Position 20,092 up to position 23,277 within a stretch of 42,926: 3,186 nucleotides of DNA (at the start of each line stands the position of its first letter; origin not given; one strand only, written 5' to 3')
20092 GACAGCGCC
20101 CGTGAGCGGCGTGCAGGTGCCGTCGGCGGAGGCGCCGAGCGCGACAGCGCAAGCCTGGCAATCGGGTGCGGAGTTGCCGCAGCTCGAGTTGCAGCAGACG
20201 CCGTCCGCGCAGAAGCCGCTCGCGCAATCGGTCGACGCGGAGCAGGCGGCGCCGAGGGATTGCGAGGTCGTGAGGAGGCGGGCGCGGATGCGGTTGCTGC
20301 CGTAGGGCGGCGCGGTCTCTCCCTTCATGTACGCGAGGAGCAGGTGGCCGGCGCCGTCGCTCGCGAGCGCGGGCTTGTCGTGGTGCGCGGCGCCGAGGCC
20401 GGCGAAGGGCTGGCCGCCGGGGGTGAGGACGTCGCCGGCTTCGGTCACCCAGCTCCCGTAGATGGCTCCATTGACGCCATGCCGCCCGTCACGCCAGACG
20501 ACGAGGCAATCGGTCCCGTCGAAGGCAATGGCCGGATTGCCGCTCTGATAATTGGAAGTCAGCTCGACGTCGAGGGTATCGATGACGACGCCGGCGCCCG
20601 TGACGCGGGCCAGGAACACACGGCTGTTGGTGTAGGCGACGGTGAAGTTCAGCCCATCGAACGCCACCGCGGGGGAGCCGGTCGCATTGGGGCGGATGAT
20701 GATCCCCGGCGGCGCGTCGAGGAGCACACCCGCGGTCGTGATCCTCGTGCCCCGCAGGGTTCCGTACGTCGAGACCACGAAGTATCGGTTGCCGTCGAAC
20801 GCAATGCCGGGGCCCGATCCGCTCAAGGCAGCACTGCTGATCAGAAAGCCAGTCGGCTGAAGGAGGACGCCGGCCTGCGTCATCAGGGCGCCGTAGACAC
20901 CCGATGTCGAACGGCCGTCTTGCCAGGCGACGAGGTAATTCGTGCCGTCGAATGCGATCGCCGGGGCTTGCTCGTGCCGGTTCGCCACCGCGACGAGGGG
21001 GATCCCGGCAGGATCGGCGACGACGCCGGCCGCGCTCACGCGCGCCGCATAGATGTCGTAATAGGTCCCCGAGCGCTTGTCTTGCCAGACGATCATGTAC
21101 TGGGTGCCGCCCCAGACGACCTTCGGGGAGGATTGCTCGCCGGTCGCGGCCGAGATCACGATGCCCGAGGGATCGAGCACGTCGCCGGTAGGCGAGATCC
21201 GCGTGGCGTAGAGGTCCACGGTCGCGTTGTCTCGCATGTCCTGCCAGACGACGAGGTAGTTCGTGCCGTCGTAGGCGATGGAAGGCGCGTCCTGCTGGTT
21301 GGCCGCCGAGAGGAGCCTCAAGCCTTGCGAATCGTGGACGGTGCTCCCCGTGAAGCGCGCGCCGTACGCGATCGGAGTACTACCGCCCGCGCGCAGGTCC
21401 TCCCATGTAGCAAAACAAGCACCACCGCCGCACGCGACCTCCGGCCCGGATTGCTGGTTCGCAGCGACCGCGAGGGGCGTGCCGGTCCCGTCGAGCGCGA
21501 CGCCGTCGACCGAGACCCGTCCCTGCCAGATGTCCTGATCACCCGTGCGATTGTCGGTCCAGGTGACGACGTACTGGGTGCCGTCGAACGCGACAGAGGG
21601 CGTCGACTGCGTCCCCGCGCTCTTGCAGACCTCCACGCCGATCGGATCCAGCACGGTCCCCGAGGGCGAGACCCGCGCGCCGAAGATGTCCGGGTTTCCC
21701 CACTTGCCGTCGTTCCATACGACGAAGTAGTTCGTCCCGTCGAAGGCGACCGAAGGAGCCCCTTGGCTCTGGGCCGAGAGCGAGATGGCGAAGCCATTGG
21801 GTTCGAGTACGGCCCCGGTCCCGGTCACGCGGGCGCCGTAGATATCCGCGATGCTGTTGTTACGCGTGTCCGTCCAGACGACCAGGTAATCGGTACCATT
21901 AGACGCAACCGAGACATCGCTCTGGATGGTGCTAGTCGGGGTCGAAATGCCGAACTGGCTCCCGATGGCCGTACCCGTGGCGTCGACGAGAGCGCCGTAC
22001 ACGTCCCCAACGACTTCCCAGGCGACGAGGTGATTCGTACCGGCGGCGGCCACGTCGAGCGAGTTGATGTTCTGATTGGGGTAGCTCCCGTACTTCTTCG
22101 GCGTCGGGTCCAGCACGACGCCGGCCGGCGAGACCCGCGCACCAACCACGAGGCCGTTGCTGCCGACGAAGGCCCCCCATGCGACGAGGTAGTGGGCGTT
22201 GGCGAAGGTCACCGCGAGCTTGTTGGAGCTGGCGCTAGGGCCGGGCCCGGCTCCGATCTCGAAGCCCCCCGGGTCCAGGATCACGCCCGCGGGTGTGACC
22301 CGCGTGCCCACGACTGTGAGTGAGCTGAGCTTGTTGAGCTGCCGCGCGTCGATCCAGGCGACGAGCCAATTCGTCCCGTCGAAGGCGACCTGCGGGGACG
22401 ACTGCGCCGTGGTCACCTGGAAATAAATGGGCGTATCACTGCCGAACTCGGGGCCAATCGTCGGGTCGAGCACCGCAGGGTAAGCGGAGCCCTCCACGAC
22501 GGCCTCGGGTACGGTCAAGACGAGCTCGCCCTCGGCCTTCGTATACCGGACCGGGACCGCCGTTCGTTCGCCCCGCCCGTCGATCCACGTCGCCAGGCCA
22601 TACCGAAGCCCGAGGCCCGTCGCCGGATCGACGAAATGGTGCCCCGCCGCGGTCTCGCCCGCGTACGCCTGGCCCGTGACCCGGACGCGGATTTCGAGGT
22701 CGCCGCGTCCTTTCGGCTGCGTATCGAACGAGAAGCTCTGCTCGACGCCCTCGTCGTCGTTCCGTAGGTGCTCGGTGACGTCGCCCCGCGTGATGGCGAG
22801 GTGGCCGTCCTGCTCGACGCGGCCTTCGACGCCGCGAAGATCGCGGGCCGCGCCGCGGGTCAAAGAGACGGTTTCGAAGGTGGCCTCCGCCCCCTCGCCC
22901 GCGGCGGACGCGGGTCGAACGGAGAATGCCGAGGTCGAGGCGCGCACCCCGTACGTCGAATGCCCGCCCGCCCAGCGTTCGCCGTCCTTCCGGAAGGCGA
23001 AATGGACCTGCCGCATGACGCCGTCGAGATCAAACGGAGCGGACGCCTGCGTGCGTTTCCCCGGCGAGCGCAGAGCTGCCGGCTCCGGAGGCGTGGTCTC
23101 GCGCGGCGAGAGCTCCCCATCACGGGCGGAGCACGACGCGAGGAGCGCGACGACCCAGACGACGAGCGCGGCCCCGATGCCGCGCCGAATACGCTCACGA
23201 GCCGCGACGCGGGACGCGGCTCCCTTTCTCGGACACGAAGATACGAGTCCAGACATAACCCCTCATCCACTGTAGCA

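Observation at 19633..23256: Lipoprotein with ~17 tandem ~48-aa repeats + Myxococcus Cys-rich module + MYXO-CTERM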

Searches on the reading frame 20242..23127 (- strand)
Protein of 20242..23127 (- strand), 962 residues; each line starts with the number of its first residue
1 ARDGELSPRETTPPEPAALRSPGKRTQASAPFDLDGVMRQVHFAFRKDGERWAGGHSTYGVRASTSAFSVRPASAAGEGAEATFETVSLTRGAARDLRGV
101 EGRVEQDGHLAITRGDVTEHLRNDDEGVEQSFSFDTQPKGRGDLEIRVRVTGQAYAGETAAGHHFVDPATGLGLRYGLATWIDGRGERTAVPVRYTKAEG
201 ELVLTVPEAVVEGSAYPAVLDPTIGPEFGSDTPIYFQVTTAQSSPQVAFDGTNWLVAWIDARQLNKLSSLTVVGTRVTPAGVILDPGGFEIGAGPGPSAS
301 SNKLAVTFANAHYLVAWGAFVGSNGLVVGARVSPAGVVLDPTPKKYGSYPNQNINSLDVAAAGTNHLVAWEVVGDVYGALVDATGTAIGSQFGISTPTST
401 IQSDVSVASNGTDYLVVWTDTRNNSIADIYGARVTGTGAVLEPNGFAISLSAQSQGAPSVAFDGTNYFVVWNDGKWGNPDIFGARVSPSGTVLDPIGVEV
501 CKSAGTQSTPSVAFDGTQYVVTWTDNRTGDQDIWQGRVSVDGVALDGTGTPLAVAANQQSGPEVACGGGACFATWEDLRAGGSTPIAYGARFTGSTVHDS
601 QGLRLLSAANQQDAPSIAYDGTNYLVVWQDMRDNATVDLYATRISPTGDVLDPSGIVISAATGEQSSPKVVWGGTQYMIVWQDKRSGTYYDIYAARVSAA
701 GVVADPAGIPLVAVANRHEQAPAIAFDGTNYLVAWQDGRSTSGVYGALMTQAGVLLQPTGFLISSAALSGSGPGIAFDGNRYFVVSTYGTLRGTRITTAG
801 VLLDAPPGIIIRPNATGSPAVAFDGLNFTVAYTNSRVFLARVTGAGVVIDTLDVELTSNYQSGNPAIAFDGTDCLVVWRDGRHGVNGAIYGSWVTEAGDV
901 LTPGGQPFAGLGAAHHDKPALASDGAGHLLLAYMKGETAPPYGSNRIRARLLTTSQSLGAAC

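Call 33: predict_structure(alignment_id=A1)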
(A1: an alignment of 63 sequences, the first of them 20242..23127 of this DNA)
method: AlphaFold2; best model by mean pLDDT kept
length: 962 residues; sequences in the alignment: 63
mean_pLDDT: 89.4   pTM: 0.79
mean pLDDT of the five models: 89.4, 88.6, 87.3, 86.7, 78.0
residues with pLDDT >= 90: 674; 70-90: 210; 50-70: 42; < 50: 36
segments of 3 or more residues with pLDDT < 50: 1-29, 956-962
pLDDT, mean of each block of 10 residues (from residue 1): 38 42 44 74 93 91 96 83 94 75 94 94 88 95 95 79 79 83 88 88 95 95 73 83 96 97 76 95 89 71 90 95 90 92 93 93 96 95 95 90 96 98 90 97 96 94 98 93 98 97 95 98 96 98 96 94 95 95 89 96 90 96 97 88 89 94 96 97 93 97 96 80 97 91 91 94 81 95 94 97 93 93 97 94 97 85 92 94 81 93 81 82 92 88 88 60 37
secondary structure, 60 per line:
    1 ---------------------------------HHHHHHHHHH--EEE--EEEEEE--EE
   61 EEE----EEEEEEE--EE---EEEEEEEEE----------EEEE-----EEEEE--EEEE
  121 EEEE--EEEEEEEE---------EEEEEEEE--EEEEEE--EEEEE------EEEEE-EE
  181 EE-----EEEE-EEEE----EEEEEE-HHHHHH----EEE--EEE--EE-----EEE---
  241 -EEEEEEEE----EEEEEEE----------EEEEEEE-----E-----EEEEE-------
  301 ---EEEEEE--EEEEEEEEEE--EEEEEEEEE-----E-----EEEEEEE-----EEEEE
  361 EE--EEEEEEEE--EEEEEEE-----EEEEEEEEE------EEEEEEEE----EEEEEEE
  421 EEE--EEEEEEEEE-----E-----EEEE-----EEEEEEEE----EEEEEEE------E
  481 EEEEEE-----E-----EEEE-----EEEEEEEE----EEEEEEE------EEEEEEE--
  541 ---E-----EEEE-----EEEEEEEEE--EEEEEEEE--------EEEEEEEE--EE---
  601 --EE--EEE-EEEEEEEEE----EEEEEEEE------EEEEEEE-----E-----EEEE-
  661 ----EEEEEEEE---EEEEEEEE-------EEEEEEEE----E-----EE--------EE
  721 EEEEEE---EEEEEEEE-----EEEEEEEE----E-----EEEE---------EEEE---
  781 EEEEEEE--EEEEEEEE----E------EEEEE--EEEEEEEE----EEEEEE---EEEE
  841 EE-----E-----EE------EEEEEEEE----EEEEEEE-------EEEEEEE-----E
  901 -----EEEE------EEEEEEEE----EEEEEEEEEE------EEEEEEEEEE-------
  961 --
elements in order (helices of 4 or more, strands of 3 or more residues): H34-43 E46-48 E51-56 E59-63 E68-74 E82-90 E101-104 E110-114 E117-124 E127-134 E144-151 E154-159 E162-166 E173-177 E179-182 E188-191 E193-196 E201-206 H208-213 E218-220 E223-225 E235-237 E242-249 E254-260 E271-277 E289-293 E304-309 E312-321 E324-332 E344-350 E356-362 E365-372 E375-381 E387-395 E402-409 E414-423 E426-434 E446-449 E455-462 E467-473 E480-486 E498-501 E507-514 E519-525 E532-538 E550-553 E559-567 E570-577 E586-593 E607-609 E611-619 E624-631 E638-644 E656-659 E665-672 E676-683 E691-698 E719-726 E730-737 E743-750 E761-764 E774-777 E781-787 E790-797 E809-813 E816-823 E828-833 E837-842 E862-869 E874-880 E888-894 E906-909 E916-923 E928-937 E944-953

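Call 67: search_solved_structures(query=A1, max_evalue=1, show_alignments=1)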
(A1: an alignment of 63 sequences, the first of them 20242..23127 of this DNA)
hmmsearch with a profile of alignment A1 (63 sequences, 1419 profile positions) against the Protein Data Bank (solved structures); distinct sequences matched with E-value up to 1: 2.
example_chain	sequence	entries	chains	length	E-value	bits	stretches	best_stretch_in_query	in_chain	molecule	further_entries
6gxs_A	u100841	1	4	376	0.00017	22.5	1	487-711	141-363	CV39L lectin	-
8jou_D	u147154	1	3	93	0.12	13.1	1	873-919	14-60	Virion-associated phage protein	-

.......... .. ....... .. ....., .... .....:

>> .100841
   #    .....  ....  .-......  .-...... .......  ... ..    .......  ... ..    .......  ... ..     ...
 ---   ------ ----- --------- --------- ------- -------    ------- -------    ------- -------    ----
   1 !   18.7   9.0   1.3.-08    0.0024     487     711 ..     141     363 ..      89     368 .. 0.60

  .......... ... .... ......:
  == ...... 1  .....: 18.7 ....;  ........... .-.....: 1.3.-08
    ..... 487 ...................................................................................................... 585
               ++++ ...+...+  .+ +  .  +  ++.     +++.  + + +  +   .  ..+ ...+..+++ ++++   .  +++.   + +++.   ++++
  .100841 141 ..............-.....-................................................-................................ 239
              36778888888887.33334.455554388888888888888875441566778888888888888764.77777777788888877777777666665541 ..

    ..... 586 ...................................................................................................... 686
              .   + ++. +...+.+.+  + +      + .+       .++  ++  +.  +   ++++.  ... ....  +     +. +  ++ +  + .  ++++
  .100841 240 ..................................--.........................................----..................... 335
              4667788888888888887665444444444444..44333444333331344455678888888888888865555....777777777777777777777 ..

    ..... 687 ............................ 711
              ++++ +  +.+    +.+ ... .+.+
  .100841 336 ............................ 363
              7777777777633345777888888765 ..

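Call 77: fold_search(model_id=the predicted structure, library=pdb)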
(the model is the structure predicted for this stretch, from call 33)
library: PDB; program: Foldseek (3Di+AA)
matches with E <= 10: 1313; with E <= 0.001: 647
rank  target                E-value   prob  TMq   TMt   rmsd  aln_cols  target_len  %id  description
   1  8em7_A                1.7e-12  1.00  0.13  0.04  30.6      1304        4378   10  Cryo-EM structure of LRP2 at pH 5.2 (released 2023-02-08)
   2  7mqa_LR               1.8e-12  1.00  0.30  0.34  12.2       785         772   10  Cryo-EM structure of the human SSU processome, state post-A1 (released 2021-09-22)
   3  7mq8_LR               5.6e-12  1.00  0.30  0.35  11.9       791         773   11  Cryo-EM structure of the human SSU processome, state pre-A1 (released 2021-09-22)
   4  8jx8_A                1.5e-11  1.00  0.14  0.10  35.5      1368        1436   10  rat megalin head (released 2024-06-19)
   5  8jx8_B                1.9e-11  1.00  0.15  0.11  34.7      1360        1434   10  rat megalin head (released 2024-06-19)
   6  8asv_B                4.6e-11  1.00  0.43  0.51   9.4       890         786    8  Cryo-EM structure of yeast Elongator complex (released 2022-12-07)
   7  6rxt_UQ               7.3e-11  1.00  0.25  0.28  21.0       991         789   10  Cryo-EM structure of the 90S pre-ribosome (Kre33-Noc4) from Chaetomium thermophilum, state A (released 2019-08-14)
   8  9pwq_A                8.8e-11  1.00  0.17  0.11  50.9      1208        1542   10  Cryo-EM structure of receptor tyrosine kinase ROS1 extracellular domain in complex with NELL2 (released 2026-02-25)
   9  6h15_A                1.9e-10  1.00  0.17  0.23  24.3       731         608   11  Structure of LRP6 P3E3P4E4 in complex with VHH L-P2-B10 (released 2019-01-30)
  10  9bhx                  3.7e-10  1.00  0.18  0.17  26.8      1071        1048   10  Structure of the extracellular domain of Protein Sevenless (released 2025-01-22)
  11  3s8v_B                4.1e-10  1.00  0.19  0.29  22.4       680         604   13  Crystal structure of LRP6-Dkk1 complex (released 2011-10-26)
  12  8hmc_B                4.9e-10  1.00  0.25  0.21  20.3       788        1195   10  base module state 1 of Tetrahymena IFT-A (released 2023-06-14)
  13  9bfu_A                5.7e-10  1.00  0.16  0.10  34.2      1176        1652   10  Cryo-EM structure of Sevenless extracellular domain (composite map of the dimer, pH 4.6) (released 2025-01-29)
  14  6zqa_UQ               1.1e-09  1.00  0.25  0.28  15.9       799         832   11  Cryo-EM structure of the 90S pre-ribosome from Saccharomyces cerevisiae, state A (Poly-Ala) (released 2020-09-23)
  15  6h16_A                1.3e-09  1.00  0.19  0.26  24.6       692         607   11  Structure of LRP6 P3E3P4E4 in complex with VHH L-P2-D07 (released 2019-01-30)
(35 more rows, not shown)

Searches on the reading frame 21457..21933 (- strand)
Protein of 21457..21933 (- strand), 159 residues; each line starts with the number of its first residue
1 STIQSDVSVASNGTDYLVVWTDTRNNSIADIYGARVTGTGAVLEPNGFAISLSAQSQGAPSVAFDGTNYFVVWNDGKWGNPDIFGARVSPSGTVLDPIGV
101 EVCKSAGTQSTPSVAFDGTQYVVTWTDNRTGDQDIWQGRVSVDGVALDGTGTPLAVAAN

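Call 7: search_protein_families(library=pfam, proteins=[window:21457-21933:-], max_evalue=10)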
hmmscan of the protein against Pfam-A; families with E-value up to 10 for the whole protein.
seq(159 aa): 3 families
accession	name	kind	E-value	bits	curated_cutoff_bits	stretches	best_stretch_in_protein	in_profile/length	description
PF21158.3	flgK_1st_1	-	0.11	13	24.2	1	107-153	22-71/81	Flagellar hook-associated protein 1, D2-like domain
PF16665.10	NCOA_u2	-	0.21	12.4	33.6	1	48-110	1-62/119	Unstructured region on nuclear receptor coactivator protein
PF23473.1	LysM3_LYK4_5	-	0.22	12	29.3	1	16-48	5-33/48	LYK4/5 LysM3 domain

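Call 8: search_protein_families(library=ncbifam, proteins=[window:21457-21933:-], max_evalue=10)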
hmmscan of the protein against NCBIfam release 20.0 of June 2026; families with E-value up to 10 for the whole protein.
seq(159 aa): 2 families
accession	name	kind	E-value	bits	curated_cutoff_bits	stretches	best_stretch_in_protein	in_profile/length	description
TIGR04275.1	beta_prop_Msarc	repeat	0.00014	21.6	85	3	122-136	20-34/40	beta-propeller repeat protein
NF002183.0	PRK01029.1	equivalog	0.0047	16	405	1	77-137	251-309/429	Tol-Pal system protein TolB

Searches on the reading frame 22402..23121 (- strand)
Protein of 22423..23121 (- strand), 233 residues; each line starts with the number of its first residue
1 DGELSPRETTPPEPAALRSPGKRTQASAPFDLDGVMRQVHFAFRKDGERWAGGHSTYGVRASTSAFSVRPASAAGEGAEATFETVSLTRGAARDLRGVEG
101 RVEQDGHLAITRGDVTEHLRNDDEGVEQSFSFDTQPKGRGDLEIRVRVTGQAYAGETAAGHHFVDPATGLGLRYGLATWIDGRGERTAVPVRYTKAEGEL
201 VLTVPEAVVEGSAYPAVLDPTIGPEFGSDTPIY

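Call 7: search_protein_families(library=pfam, proteins=[window:22423-23121:-], max_evalue=10)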
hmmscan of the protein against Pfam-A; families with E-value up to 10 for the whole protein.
seq(233 aa): 0 families

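Call 8: search_protein_families(library=ncbifam, proteins=[window:22423-23121:-], max_evalue=10)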
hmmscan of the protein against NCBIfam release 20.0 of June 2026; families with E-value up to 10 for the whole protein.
seq(233 aa): 0 families

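Call 37: find_homologous_proteins(query=window:22435-23040:-)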
Query seq(202 aa) (202 aa): 9 proteins with E <= 0.001 among 732 candidates.
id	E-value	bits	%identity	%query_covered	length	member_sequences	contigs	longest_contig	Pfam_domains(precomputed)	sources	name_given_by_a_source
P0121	8.3e-64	233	57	100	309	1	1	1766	-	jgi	jgi:hypothetical protein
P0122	5.9e-56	207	54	100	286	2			-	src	-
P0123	3.2e-51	192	68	69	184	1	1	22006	-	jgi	jgi:hypothetical protein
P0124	3.7e-51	192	70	63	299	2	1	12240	-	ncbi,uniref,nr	ncbi:hypothetical protein [Chondromyces apiculatus]|uniref:Cell wall/surface repeat protein n=1 Tax=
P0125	9.5e-51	190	61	79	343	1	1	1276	-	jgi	jgi:hypothetical protein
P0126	2.3e-45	173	48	96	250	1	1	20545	-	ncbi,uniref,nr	ncbi:hypothetical protein [Archangium sp.]|uniref:hypothetical protein n=1 Tax=Archangium sp. TaxID=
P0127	2.7e-43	166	45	100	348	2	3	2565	-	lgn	-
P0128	5.5e-41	159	57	73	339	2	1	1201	-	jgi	jgi:hypothetical protein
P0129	2.7e-8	52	64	22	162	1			-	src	-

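Call 60: predict_structure(alignment_id=A3)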
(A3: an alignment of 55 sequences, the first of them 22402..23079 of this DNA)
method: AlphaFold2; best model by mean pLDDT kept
length: 226 residues; sequences in the alignment: 55
mean_pLDDT: 93.0   pTM: 0.86
mean pLDDT of the five models: 93.0, 92.8, 91.4, 91.2, 88.9
residues with pLDDT >= 90: 192; 70-90: 17; 50-70: 15; < 50: 2
segments of 3 or more residues with pLDDT < 50: none
pLDDT, mean of each block of 10 residues (from residue 1): 66 81 96 97 97 96 97 90 91 97 97 98 97 98 98 98 98 98 98 98 97 89 51
secondary structure, 60 per line:
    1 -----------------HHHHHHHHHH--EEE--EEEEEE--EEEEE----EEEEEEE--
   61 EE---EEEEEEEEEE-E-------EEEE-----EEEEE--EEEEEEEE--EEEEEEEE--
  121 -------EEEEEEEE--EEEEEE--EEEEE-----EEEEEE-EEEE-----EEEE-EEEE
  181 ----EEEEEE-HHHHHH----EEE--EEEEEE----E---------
elements in order: H18-27 E30-32 E35-40 E43-47 E52-58 E66-75 E85-88 E94-98 E101-108 E111-118 E128-135 E138-143 E146-150 E156-161 E163-166 E172-175 E177-180 E185-190 H192-197 E202-204 E207-212
